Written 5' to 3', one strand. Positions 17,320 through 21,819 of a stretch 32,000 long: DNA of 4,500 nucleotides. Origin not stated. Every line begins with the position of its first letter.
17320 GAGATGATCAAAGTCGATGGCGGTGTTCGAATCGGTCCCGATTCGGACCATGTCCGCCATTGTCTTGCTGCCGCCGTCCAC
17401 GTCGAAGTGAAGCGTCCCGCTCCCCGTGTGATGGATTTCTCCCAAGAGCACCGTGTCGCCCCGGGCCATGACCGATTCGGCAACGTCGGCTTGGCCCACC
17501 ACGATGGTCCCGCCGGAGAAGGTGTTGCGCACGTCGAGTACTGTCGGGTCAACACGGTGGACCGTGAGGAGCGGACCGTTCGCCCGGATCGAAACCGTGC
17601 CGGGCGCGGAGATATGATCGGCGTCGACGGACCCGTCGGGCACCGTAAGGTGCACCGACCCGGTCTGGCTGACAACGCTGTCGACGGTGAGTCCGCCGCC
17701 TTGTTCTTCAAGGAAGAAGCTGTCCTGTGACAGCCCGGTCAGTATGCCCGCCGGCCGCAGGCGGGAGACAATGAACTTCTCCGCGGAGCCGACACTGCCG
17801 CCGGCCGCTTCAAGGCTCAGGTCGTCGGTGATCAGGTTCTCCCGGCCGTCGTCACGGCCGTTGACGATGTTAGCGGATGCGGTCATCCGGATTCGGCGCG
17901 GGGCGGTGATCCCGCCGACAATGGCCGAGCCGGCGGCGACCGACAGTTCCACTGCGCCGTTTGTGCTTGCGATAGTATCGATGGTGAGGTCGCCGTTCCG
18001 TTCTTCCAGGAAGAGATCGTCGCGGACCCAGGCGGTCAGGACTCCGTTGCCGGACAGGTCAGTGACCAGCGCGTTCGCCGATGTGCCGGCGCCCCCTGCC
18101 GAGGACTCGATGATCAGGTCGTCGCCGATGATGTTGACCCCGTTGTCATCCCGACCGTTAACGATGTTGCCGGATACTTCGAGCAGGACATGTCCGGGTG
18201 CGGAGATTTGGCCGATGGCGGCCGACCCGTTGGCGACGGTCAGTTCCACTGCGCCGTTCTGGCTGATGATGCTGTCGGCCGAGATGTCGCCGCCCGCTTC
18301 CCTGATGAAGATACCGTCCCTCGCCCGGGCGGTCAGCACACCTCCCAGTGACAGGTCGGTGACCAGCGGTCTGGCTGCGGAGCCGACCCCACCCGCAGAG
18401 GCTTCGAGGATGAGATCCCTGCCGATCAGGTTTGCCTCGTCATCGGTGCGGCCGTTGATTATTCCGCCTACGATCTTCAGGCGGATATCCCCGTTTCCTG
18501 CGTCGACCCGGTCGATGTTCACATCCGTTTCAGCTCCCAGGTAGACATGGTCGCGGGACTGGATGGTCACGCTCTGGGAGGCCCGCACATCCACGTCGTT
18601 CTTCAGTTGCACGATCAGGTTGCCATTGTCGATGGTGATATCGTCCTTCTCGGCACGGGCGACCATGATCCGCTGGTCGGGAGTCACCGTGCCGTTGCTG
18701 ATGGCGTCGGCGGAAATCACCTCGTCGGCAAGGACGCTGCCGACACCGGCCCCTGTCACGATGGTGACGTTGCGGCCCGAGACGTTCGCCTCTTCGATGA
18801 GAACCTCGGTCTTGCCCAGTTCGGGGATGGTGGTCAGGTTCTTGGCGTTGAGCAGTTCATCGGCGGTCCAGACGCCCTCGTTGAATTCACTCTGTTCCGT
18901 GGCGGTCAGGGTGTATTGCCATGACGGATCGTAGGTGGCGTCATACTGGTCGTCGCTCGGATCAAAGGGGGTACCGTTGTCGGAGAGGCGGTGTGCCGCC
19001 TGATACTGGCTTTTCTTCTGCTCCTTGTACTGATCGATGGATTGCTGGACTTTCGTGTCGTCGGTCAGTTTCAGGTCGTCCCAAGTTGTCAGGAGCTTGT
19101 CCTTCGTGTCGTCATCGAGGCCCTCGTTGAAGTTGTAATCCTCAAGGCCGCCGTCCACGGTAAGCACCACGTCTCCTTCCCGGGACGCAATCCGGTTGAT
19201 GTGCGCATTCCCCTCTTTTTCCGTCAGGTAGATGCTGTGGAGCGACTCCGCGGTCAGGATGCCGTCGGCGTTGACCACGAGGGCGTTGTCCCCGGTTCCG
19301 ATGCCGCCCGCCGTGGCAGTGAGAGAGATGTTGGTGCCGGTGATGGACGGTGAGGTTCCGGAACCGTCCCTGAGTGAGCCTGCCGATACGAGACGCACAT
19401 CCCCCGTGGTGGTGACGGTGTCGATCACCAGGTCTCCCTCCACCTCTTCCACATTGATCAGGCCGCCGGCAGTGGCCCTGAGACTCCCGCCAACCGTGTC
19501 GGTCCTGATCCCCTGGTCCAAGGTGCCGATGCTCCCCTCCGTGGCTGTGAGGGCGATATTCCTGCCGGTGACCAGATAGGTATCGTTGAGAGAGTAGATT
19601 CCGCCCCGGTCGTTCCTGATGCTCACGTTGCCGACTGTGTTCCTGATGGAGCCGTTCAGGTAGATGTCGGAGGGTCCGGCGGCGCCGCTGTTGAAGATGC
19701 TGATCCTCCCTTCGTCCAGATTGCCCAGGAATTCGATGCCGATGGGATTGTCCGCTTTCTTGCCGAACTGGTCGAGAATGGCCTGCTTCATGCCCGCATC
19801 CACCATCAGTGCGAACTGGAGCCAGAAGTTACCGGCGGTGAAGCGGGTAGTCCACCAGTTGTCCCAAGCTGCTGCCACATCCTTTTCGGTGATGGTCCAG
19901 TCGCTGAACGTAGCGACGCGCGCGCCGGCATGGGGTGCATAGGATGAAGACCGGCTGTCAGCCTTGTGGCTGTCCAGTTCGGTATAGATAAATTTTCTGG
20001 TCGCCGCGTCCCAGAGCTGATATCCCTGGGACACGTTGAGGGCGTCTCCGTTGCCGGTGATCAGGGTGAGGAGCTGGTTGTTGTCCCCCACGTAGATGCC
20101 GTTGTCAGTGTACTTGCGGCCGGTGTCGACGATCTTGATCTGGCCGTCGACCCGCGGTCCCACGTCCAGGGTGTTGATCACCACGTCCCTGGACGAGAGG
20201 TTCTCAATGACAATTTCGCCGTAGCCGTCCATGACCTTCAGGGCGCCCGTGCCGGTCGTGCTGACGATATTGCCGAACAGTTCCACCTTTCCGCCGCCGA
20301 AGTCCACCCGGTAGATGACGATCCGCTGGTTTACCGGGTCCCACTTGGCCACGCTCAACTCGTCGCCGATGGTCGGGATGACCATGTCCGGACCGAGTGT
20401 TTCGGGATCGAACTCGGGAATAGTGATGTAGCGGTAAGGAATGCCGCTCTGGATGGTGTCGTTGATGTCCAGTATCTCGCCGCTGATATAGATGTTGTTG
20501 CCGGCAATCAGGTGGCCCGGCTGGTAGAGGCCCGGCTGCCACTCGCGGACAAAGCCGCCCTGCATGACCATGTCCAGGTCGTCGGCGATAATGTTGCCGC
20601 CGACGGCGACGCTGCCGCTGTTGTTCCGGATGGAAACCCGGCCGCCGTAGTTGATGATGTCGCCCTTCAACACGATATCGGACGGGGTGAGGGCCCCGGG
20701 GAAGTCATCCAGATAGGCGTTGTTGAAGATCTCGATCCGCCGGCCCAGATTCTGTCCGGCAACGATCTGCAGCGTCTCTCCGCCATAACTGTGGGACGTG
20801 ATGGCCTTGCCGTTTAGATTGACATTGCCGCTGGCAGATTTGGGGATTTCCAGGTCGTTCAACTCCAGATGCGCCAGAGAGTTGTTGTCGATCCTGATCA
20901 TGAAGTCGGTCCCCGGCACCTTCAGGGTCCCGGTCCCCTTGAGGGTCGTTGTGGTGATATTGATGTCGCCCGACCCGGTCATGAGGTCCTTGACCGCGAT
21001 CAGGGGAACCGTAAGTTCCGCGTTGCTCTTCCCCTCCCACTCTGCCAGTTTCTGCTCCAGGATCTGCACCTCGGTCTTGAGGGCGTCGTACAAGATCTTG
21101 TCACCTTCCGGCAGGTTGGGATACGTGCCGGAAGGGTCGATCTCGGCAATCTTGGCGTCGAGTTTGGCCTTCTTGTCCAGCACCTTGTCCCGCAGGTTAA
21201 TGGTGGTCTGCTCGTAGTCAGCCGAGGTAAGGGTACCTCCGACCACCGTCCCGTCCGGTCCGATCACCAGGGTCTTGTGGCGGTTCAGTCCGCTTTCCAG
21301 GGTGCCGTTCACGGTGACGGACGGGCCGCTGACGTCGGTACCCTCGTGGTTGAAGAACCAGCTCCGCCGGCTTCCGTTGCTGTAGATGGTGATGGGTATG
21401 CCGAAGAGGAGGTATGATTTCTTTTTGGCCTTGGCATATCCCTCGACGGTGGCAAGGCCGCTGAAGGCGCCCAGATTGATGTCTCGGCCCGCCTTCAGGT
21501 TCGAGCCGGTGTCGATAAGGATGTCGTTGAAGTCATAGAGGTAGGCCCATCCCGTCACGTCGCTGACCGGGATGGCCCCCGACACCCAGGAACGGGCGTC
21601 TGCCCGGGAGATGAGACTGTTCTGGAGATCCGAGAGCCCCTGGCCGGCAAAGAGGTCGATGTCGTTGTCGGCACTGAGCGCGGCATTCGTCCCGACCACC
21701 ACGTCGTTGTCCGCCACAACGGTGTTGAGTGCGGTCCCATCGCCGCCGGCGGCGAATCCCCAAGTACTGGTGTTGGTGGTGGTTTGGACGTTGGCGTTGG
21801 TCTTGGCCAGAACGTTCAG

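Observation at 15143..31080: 16-kb two-partner secretion operon encoding a 4,713-aa exoprotein with composite architecture and no recognizable effector/immunity logic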

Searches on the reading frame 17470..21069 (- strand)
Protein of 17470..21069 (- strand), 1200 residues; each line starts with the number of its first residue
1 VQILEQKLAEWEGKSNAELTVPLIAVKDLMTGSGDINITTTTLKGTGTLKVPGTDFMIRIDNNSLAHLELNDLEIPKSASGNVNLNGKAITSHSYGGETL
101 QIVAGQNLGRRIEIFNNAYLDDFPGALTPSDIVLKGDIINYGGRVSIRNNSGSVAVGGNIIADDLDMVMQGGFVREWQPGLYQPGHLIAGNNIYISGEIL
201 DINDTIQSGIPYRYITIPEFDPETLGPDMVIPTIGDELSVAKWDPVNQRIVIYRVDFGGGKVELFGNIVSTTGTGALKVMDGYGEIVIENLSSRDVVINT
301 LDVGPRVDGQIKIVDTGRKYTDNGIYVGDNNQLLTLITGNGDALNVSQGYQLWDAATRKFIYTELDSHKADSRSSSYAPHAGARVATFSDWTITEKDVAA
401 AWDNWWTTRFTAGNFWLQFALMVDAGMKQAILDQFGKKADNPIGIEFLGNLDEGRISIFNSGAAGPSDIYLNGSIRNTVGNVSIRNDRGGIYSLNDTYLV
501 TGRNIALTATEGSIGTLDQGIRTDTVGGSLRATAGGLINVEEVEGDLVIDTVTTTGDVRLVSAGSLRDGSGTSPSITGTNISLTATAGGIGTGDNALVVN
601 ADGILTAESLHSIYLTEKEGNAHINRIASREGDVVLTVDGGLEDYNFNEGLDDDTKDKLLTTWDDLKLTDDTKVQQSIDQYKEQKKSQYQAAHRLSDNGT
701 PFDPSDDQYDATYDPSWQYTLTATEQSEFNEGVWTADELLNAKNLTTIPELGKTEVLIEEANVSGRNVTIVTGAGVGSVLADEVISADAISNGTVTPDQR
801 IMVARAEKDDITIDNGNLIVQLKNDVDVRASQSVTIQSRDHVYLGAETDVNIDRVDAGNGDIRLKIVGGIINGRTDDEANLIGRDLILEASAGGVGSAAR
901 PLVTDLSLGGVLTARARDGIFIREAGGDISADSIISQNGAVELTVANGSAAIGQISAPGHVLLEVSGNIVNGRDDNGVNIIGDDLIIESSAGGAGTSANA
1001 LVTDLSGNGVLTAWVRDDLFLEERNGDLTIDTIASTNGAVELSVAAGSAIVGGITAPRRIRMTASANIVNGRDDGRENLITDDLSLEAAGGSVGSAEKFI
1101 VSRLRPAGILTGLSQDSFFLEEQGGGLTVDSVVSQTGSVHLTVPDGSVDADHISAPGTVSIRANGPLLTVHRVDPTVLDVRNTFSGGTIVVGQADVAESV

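Call 41: search_protein_representatives(protein=window:17470-21069:-)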
Query: 1200 residues. Proteins with E-value up to 0.001 (for the whole library): 570; up to 1e-10: 308; up to 1e-30: 117. The best 150 are listed.
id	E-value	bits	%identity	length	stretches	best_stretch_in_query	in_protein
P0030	0.0e+00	1186.3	52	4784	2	25-1056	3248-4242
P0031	1.7e-260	883.9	49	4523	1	9-990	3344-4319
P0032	2.7e-247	840.2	49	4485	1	21-951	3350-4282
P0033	7.7e-226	769.1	44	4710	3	4-941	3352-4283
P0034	7.5e-223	759.2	43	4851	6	23-897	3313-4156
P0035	1.2e-200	685.6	37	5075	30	809-1094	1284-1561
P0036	3.5e-166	571.6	41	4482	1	21-969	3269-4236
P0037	1.9e-161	555.9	53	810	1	437-970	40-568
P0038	6.1e-160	550.9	43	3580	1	24-854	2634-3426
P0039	6.5e-127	441.5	42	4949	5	20-318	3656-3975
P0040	3.9e-107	376.0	46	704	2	427-846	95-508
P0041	1.6e-104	367.4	42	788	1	446-962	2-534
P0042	9.3e-99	348.3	35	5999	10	706-1048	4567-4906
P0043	9.7e-96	338.3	32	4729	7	4-1067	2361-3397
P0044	1.4e-84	301.3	44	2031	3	19-319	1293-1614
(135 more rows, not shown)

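Call 78: find_encoding_contigs(protein=P0030, flank=6000, max_places=4)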
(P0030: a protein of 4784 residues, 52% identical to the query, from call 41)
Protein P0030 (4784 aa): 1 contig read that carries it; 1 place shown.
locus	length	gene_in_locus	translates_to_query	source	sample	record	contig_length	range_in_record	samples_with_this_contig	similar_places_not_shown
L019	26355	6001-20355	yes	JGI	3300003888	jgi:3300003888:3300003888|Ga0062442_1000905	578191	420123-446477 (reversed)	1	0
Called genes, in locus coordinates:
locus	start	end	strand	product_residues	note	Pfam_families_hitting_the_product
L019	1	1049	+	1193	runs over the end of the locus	PF16289:PIN_12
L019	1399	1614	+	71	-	-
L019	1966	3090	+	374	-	-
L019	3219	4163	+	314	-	-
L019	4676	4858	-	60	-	-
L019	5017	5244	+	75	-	-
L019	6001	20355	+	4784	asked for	-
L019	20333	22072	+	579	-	PF07244:POTRA (faint), PF08479:POTRA_2, PF03865:ShlB, PF01103:Omp85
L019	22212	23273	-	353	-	PF08240:ADH_N, PF02826:2-Hacid_dh_C (weak), PF00107:ADH_zinc_N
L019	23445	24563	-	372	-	PF12697:Abhydrolase_6 (weak)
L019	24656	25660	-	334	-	PF00248:Aldo_ket_red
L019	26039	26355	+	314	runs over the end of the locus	PF00165:HTH_AraC (faint), PF06719:AraC_N, PF12833:HTH_18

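Call 79: search_protein_families(library=ncbifam, proteins=[P0030, P0032], max_evalue=0.001)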
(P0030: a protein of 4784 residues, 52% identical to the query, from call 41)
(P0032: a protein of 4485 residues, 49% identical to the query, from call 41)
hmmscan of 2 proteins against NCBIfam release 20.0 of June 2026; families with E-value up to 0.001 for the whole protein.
P0030 (4784 aa): 3 families
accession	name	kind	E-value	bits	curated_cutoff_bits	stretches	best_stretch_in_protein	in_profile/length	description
NF012206.1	LktA_tand_53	repeat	4.2e-109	356.7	50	11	1308-1359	2-53/53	tandem repeat-containing filamentous protein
NF012204.1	adhes_FxxPxG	domain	1.6e-47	161.2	60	1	60-207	1-148/153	leukotoxin LktA family filamentous adhesin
TIGR01901.1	adhes_NPXG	domain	4e-10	39.5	29.1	1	74-150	2-75/79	filamentous hemagglutinin N-terminal domain-containing protein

P0032 (4485 aa): 2 families
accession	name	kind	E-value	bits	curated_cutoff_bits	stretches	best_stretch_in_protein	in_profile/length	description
NF012206.1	LktA_tand_53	repeat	3.2e-147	478.7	50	19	1713-1767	1-53/53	tandem repeat-containing filamentous protein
TIGR01901.1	adhes_NPXG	domain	8.5e-23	80.1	29.1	1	61-135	2-78/79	filamentous hemagglutinin N-terminal domain-containing protein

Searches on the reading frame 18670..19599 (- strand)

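Call 10: search_protein_families(library=pfam, proteins=[window:18670-19599:-], max_evalue=1)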
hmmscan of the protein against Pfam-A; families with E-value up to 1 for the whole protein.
window:18670-19599:- (310 aa): 1 family
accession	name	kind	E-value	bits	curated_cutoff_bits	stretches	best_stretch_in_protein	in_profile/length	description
PF16238.11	DUF4897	-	0.15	12.4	28.6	1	163-201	13-51/157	Domain of unknown function (DUF4897)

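Call 11: search_protein_families(library=ncbifam, proteins=[window:18670-19599:-], max_evalue=1)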
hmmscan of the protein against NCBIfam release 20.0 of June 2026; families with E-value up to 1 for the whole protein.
window:18670-19599:- (310 aa): 0 families

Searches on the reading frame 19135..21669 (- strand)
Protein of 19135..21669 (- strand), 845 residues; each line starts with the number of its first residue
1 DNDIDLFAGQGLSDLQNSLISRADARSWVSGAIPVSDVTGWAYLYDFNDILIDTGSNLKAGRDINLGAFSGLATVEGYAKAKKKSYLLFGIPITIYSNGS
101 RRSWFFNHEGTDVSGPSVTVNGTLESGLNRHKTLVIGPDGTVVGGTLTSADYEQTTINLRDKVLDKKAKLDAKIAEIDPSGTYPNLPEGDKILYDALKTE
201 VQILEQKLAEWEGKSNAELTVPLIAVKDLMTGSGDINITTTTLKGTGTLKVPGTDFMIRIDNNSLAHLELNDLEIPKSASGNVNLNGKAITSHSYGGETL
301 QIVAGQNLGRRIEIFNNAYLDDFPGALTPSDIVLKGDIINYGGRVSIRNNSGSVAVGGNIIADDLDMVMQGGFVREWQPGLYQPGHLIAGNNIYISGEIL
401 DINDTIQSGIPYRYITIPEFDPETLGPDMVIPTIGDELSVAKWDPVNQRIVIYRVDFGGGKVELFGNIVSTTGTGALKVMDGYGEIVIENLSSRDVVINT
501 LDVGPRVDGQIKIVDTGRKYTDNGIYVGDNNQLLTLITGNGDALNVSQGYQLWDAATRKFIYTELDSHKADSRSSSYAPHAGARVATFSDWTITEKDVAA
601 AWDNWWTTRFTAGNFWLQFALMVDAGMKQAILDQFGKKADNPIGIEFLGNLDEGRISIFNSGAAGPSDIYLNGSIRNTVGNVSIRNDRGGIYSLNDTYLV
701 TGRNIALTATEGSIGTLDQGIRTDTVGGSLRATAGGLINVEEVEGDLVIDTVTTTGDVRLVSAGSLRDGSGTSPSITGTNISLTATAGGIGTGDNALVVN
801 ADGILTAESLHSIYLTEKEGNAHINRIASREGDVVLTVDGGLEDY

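Call 61: predict_structure(alignment_id=A2)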
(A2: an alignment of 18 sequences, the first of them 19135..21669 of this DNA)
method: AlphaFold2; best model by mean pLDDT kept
length: 845 residues; sequences in the alignment: 18
mean_pLDDT: 86.1   pTM: 0.74
mean pLDDT of the five models: 86.1, 82.9, 80.2, 78.9, 78.3
residues with pLDDT >= 90: 388; 70-90: 386; 50-70: 61; < 50: 10
segments of 3 or more residues with pLDDT < 50: 32-34, 87-89, 109-111
pLDDT, mean of each block of 10 residues (from residue 1): 84 75 67 55 79 93 88 75 54 57 61 71 92 88 82 92 91 89 77 88 87 87 93 90 90 92 93 90 90 85 87 90 77 91 87 87 85 86 80 90 90 89 83 79 91 83 93 92 92 93 89 87 61 89 90 80 86 91 82 79 83 83 90 90 93 92 86 91 95 92 96 94 94 97 95 96 92 85 96 91 93 91 91 91 81
secondary structure, 60 per line:
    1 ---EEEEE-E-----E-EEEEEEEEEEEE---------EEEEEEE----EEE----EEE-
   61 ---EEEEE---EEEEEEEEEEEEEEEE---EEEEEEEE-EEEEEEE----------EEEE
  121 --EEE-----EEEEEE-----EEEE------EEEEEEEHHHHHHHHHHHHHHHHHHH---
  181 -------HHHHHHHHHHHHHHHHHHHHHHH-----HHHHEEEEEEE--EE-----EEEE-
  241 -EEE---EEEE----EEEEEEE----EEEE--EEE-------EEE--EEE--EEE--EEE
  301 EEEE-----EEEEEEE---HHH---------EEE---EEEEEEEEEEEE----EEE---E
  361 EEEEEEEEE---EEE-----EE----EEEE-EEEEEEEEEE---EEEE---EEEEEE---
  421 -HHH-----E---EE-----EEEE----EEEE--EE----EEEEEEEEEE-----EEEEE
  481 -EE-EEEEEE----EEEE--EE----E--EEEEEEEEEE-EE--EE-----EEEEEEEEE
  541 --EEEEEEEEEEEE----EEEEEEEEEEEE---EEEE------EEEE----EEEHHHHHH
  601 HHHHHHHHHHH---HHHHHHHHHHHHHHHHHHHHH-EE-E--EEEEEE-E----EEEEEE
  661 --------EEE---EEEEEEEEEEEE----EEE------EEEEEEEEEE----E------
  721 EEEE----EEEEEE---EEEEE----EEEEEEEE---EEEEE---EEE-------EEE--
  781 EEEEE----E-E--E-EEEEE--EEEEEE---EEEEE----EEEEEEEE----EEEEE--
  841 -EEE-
elements in order (helices of 4 or more, strands of 3 or more residues): E4-8 E18-29 E39-45 E50-52 E57-59 E64-68 E72-87 E91-98 E100-106 E117-120 E123-125 E131-136 E142-145 E152-158 H159-177 H188-210 H216-219 E220-226 E236-239 E242-244 E248-251 E256-262 E267-270 E273-275 E283-285 E288-290 E293-295 E298-304 E310-316 E332-334 E338-349 E354-356 E360-369 E373-375 E387-390 E392-401 E405-408 E412-417 E441-444 E449-452 E461-470 E476-480 E485-490 E495-498 E510-519 E532-540 E543-554 E559-570 E574-577 E584-587 E592-594 H595-611 H615-635 E643-648 E655-660 E669-671 E675-686 E691-693 E700-709 E721-724 E729-734 E738-742 E747-754 E758-762 E766-768 E776-778 E781-785 E797-801 E804-809 E813-817 E822-829 E834-838 E842-844

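Call 65: fold_search(model_id=the predicted structure, library=pdb)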
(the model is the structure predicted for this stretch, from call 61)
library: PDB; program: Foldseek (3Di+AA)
matches with E <= 10: 138; with E <= 0.001: 0
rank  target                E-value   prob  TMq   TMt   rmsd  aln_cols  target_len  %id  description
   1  1rwr                  3.2e-02  0.20  0.09  0.21  23.2       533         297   11  Crystal structure of filamentous hemagglutinin secretion domain (released 2004-04-13)
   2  7tdz_A                2.2e-01  0.60  0.05  0.03  16.3       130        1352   12  Cryo-EM model of protomer of the cytoplasmic ring of the nuclear pore complex from Xenopus laevis (released 2022-06-22)
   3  8c50_A                3.7e-01  0.08  0.11  0.17  17.5       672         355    7  Pontibacter korlensis curli subunit CsgA (released 2023-06-28)
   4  7wb4_E                5.9e-01  0.41  0.07  0.04  16.9       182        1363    8  Cryo-EM structure of the NR subunit from X. laevis NPC (released 2022-03-02)
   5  5awf_B                7.9e-01  0.02  0.06  0.10  25.9       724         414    7  Crystal structure of SufB-SufC-SufD complex from Escherichia coli (released 2015-11-11)
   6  4dn7_A                9.1e-01  0.04  0.09  0.15  19.8       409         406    9  CRYSTAL STRUCTURE OF putative ABC transporter, ATP-binding protein from Methanosarcina mazei Go1 (released 2012-02-22)
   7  4r8o_A                1.0e+00  0.33  0.05  0.29   8.9        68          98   12  Crystal structure of a DUF3836 family protein (BVU_1206) from Bacteroides vulgatus ATCC 8482 at 2.50 A resolution (released 2014-09-17)
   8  6uk5_B                1.0e+00  0.07  0.04  0.12  17.9       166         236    5  Structure of SAM bound CalS10, an amino pentose methyltransferase from Micromonospora echinaspora involved in calichea (released 2020-10-07)
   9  5w8m_B                1.3e+00  0.15  0.04  0.15  18.8        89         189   11  Crystal structure of Chaetomium thermophilum Vps29 (released 2018-06-13)
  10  6xs8_A                1.3e+00  0.10  0.04  0.15  17.6        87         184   10  Crystal structure of Chaetomium thermophilum Vps29 complexed with RaPID-derived cyclic peptide RT-D3 (released 2021-07-14)
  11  7fik_e                1.3e+00  0.44  0.06  0.05  10.7        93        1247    5  The cryo-EM structure of the CR subunit from X. laevis NPC (released 2022-11-09)
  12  1y8c                  1.4e+00  0.06  0.04  0.12  20.3       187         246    7  Crystal structure of a S-adenosylmethionine-dependent methyltransferase from Clostridium acetobutylicum ATCC 824 (released 2004-12-28)
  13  7usl_C                1.4e+00  0.01  0.08  0.09  27.3       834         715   10  Integrin alphaM/beta2 ectodomain in complex with adenylate cyclase toxin RTX751 and M1F5 Fab (released 2022-08-17)
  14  2gid_A                1.5e+00  0.30  0.07  0.30  12.7       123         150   10  Crystal structures of trypanosoma bruciei MRP1/MRP2 (released 2006-09-05)
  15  4peu                  1.5e+00  0.11  0.10  0.23  11.2       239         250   13  Structure of the polysaccharide lyase-like protein Cthe_2159 from C. thermocellum, native form with Calcium bound (released 2014-10-01)
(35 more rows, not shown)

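Call 82: search_solved_structures(query=A2, max_evalue=1)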
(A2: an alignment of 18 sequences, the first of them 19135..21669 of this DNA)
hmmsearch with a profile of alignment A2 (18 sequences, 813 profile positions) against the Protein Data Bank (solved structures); distinct sequences matched with E-value up to 1: 1.
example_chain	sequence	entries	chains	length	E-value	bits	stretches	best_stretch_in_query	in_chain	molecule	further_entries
7m2w_U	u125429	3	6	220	0.2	13.1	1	135-202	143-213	Spindle pole body component 110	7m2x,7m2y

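Call 84: search_protein_families(library=pfam, alignment_id=A2, max_evalue=0.01)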
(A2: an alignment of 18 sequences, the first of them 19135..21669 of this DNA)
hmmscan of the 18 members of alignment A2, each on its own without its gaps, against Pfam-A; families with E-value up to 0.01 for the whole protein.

A. member 1, window:19135-21669:- (845 aa): 0 families

B. families by the number of members that match (of 18 scanned): 4 families
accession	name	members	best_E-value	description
PF04325.18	DUF465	1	0.00047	Protein of unknown function (DUF465)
PF16809.10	NleF_casp_inhib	1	0.0019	NleF caspase inhibitor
PF12777.12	MT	1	0.0026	Microtubule-binding stalk of dynein motor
PF19910.5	DUF6383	1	0.0085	Domain of unknown function (DUF6383)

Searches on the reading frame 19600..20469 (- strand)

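Call 10: search_protein_families(library=pfam, proteins=[window:19600-20469:-], max_evalue=1)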
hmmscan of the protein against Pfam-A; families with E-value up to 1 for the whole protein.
window:19600-20469:- (290 aa): 2 families
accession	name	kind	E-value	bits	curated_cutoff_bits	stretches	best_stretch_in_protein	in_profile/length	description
PF24251.1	DUF7453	-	0.011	15.1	26.2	1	118-175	368-424/460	Family of unknown function (DUF7453)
PF11528.13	DUF3224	-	0.094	12.9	25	1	57-90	83-116/126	Protein of unknown function (DUF3224)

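Call 11: search_protein_families(library=ncbifam, proteins=[window:19600-20469:-], max_evalue=1)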
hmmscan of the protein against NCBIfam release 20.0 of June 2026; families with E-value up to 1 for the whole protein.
window:19600-20469:- (290 aa): 1 family
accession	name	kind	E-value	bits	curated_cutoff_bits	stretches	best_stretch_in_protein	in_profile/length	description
TIGR05002.1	NxxGxxAF_repeat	domain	0.03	14.3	50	1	120-144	29-53/57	choice-of-anchor tandem repeat NxxGxxAF-containing protein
